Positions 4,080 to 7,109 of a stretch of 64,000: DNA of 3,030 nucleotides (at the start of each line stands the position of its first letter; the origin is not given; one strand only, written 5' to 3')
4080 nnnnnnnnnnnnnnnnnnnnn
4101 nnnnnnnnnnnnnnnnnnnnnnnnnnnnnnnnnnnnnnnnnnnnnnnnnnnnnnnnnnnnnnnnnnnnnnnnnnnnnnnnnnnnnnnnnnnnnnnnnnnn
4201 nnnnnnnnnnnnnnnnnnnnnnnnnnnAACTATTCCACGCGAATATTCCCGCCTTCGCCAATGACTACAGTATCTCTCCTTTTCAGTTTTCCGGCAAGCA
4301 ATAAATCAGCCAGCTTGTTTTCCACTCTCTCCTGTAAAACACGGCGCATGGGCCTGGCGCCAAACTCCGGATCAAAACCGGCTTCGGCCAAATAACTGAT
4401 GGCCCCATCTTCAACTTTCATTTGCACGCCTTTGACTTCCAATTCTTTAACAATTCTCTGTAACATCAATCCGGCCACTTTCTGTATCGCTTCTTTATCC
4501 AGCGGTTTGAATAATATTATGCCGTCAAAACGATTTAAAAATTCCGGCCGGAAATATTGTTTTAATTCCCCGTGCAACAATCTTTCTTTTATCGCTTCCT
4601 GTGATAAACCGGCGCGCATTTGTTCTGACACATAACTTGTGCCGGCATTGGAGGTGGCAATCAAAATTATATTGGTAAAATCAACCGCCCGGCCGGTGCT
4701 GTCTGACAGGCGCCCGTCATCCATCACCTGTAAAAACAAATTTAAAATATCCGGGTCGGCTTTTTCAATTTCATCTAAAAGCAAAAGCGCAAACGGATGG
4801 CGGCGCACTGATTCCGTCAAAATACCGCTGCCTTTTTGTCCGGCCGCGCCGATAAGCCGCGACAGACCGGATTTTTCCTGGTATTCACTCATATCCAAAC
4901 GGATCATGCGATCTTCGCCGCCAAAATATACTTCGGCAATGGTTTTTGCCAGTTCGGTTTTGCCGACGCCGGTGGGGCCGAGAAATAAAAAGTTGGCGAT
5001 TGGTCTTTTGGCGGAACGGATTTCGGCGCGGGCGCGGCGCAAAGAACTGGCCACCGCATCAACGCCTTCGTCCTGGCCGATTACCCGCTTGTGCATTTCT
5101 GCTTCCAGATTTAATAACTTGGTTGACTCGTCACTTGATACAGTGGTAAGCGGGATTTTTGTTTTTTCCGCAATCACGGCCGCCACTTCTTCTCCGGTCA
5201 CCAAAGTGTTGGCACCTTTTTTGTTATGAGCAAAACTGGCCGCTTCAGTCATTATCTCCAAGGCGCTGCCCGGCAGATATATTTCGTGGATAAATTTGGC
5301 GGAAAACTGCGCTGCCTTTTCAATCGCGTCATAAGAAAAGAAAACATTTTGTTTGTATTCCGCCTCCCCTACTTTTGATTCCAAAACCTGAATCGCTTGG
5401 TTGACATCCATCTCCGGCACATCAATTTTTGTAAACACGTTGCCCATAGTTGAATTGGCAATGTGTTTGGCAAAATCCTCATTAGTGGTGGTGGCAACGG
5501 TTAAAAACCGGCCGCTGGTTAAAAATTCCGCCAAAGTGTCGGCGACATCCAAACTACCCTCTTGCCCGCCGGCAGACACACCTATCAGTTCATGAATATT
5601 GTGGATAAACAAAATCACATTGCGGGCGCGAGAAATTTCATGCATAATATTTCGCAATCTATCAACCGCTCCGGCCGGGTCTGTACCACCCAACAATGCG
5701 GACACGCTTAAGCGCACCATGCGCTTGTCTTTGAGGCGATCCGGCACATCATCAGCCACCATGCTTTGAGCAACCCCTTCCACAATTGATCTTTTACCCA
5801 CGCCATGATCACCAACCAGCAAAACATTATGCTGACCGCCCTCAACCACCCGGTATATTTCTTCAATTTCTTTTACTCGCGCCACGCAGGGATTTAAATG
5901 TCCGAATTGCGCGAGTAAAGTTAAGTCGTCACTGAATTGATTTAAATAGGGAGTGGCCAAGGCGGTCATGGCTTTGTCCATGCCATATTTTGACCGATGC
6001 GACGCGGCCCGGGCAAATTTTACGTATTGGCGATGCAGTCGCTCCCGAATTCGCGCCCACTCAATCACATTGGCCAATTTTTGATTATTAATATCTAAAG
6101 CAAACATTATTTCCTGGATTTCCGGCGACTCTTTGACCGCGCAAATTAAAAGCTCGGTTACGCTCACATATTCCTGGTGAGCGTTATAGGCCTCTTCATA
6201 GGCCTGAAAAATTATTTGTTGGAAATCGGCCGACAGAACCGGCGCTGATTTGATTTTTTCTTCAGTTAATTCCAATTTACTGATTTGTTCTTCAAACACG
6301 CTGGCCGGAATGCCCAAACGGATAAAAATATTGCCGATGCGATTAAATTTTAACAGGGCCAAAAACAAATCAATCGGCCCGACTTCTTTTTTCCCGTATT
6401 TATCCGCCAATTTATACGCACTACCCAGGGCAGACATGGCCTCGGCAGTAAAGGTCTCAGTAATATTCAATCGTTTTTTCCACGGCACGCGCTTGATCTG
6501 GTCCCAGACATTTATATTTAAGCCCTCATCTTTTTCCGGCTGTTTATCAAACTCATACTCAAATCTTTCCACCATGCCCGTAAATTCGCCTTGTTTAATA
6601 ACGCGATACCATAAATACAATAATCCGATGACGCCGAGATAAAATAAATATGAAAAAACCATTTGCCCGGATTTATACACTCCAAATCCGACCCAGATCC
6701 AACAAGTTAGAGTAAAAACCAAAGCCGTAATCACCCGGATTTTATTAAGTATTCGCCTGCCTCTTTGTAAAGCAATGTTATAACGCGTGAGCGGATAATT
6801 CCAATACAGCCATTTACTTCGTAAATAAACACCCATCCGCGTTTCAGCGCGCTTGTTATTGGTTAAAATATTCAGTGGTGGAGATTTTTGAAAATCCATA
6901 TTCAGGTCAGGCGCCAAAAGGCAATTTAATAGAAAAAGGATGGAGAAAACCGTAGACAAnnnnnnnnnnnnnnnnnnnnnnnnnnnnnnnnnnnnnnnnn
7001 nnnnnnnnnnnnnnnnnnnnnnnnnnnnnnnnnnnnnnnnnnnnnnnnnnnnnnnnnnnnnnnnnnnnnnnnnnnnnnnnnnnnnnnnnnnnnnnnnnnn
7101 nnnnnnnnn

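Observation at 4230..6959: Membrane-anchored ClpA/C-like unfoldase whose first AAA+ domain looks catalytically dead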

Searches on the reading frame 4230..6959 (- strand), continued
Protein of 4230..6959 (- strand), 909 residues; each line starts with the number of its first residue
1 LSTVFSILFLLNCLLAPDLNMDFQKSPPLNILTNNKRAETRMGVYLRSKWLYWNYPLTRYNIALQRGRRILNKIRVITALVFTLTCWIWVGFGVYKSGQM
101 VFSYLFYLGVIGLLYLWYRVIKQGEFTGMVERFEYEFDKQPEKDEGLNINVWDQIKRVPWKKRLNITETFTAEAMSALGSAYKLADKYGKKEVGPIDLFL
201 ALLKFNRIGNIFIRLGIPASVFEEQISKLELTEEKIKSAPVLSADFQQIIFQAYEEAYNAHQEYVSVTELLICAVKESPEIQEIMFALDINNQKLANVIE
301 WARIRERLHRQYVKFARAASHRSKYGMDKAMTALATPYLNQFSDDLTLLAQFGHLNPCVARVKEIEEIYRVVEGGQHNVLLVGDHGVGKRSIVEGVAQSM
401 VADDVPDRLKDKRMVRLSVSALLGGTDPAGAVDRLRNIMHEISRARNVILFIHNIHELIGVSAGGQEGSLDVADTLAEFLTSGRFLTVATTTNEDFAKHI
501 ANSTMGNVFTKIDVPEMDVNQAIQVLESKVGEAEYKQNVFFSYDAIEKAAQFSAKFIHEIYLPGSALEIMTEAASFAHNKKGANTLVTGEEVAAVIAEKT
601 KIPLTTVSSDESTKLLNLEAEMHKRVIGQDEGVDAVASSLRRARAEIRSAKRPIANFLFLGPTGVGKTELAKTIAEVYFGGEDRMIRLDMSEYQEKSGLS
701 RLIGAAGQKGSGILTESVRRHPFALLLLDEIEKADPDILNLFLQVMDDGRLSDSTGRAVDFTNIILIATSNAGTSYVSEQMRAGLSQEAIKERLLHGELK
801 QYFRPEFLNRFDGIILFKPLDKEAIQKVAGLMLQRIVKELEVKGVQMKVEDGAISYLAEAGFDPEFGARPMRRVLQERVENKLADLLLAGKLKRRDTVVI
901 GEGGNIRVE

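Call 67: search_protein_families(library=ncbifam, proteins=[P0003], max_evalue=0.01)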
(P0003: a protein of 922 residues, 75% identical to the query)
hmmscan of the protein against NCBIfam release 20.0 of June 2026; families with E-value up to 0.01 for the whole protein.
P0003 (922 aa): 32 families (the best 25 are shown)
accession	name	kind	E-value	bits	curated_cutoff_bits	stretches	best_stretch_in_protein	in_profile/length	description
TIGR03346.1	chaperone_ClpB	equivalog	1.7e-171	572.6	1232.1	2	597-916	525-846/853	ATP-dependent chaperone ClpB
TIGR02639.1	ClpA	equivalog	1.2e-160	536.2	993.15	1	181-910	2-729/734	ATP-dependent Clp protease ATP-binding subunit ClpA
NF033606.1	heat_AAA_ClpK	exception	1.1e-140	470.3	1900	2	598-911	574-894/949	heat shock survival AAA family ATPase ClpK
NF033607.0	disagg_AAA_ClpG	exception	8.3e-140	467.4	1900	2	580-912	537-873/932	AAA family protein disaggregase ClpG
TIGR03345.1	VI_ClpV1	equivalog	1.2e-139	467.1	884.95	2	596-908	525-843/852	type VI secretion system ATPase TssH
NF008118.0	PRK10865.1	equivalog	8.1e-139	464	1417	2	600-910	531-843/857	ATP-dependent chaperone ClpB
NF008263.0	PRK11034.1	equivalog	8.1e-116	387.7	1350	1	185-906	7-726/758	ATP-dependent Clp protease ATP-binding subunit ClpA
NF003745.1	PRK05342.1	equivalog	1.2e-14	54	359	2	789-900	266-384/418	ATP-dependent Clp protease ATP-binding subunit ClpX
TIGR00382.1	clpX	equivalog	3.9e-10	39.3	370.75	1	618-689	59-139/414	ATP-dependent protease ATP-binding subunit ClpX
NF005304.0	PRK06835.1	equivalog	1.2e-08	34.4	215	1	648-689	164-205/330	ATP-binding protein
TIGR00390.1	hslU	equivalog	6.3e-08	32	362.45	1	633-691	8-71/441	ATP-dependent protease ATPase subunit HslU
NF003229.0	PRK04195.1-5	equivalog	6.7e-08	31.6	280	1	640-749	20-117/413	replication factor C large subunit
NF001679.0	PRK00440.1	equivalog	0.00015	21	303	1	664-744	36-112/322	replication factor C small subunit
NF008485.2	PRK11388.1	equivalog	0.00023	19.6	551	1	652-793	344-482/643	dihydroxyacetone kinase operon transcriptional regulator DhaR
TIGR02928.1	TIGR02928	subfamily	0.00025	20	181.3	0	628-688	7-61/366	orc1/cdc6 family replication initiation protein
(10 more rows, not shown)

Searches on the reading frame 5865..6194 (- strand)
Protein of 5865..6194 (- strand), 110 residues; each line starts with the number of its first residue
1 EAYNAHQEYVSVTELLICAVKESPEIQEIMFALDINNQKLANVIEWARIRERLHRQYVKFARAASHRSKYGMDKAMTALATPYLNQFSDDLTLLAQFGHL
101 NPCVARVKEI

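Call 35: find_related_loci(query=A2, collection=genome_contigs, flank=10000)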
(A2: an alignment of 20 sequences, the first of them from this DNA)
Query A2 (110 aa) in genome_contigs; peptide patterns used: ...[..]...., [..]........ (x = any residue, [..] = any of these).
191 stretches matched a pattern; 147 encode a relative of the query (tblastn E <= 1e-3); the best 80 are kept; 80 distinct loci.
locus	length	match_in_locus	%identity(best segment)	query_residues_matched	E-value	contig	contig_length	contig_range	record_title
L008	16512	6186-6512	74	1-109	5e-55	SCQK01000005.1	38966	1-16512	MAG: Patescibacteria group bacterium isolate DP16D_bin.9 DP16D_bin.9-49743, whole genome shotgun sequence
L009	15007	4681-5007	72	2-110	1e-53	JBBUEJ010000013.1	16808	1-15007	MAG: Patescibacteria group bacterium isolate H51-bin093_1 H51_bin093_1_000000000013, whole genome shotgun sequence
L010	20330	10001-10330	72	1-110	2e-53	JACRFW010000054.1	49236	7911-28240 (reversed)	MAG: Candidatus Magasanikbacteria bacterium isolate NC_groundwater_1735_Pr3_B-0.1um_49_411 SR-2_scaffold_141_3722075, wh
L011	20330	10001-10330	71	1-110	3e-53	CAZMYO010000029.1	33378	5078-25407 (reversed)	MAG TPA_asm: uncultured Gammaproteobacteria bacterium isolate binchicken_co203_87 genome assembly, contig: k141_569852,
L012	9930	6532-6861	73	1-110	2e-53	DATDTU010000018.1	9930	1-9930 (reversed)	MAG TPA_asm: Patescibacteria group bacterium isolate SMAG_U8039 k141_1786623, whole genome shotgun sequence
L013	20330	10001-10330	68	1-110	3e-53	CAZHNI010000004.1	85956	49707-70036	MAG TPA_asm: uncultured Gammaproteobacteria bacterium isolate SRP257259_co1_325 genome assembly, contig: NODE_234_length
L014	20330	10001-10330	71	1-110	2e-53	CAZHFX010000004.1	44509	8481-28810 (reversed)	MAG TPA_asm: uncultured Gammaproteobacteria bacterium isolate SRP062349_co5_171 genome assembly, contig: NODE_179_length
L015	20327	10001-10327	71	2-110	8e-52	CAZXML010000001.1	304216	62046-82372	MAG TPA_asm: uncultured Gammaproteobacteria bacterium isolate SRP119689_co1_192 genome assembly, contig: NODE_10_length_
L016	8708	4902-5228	73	2-110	2e-52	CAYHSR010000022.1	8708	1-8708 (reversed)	MAG TPA_asm: uncultured Gammaproteobacteria bacterium isolate ERP119705_co14_33 genome assembly, contig: NODE_12286_leng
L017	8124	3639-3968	72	1-110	8e-52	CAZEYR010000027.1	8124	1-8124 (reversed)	MAG TPA_asm: uncultured Gammaproteobacteria bacterium isolate SRP263991_co3_384 genome assembly, contig: NODE_13011_leng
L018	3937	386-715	71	1-110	2e-51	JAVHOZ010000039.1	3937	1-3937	MAG: Candidatus Magasanikbacteria bacterium isolate WB02no2_37_9 NODE_20912_length_3937_cov_5.615404, whole genome shotg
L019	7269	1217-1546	72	1-110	3e-51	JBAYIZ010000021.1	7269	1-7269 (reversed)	MAG: Candidatus Magasanikiibacteriota bacterium isolate SO_2016_GW1_43 scaffold19484_OW334_2016, whole genome shotgun se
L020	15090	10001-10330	70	1-110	3e-51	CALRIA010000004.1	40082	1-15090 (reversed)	MAG: Candidatus Magasanikbacteria bacterium isolate MaH-04nov19-74 genome assembly, contig: MaH-04nov19-C2191, whole gen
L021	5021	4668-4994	67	1-109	9e-51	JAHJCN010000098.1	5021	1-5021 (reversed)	MAG: Patescibacteria group bacterium isolate Modern_marine.mb.308 Modern_marine.mb.308_k141_2145318, whole genome shotgu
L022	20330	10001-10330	69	1-110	5e-51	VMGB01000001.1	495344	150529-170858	MAG: Parcubacteria group bacterium Gr01-1014_13 G01um101413_scaffold_2, whole genome shotgun sequence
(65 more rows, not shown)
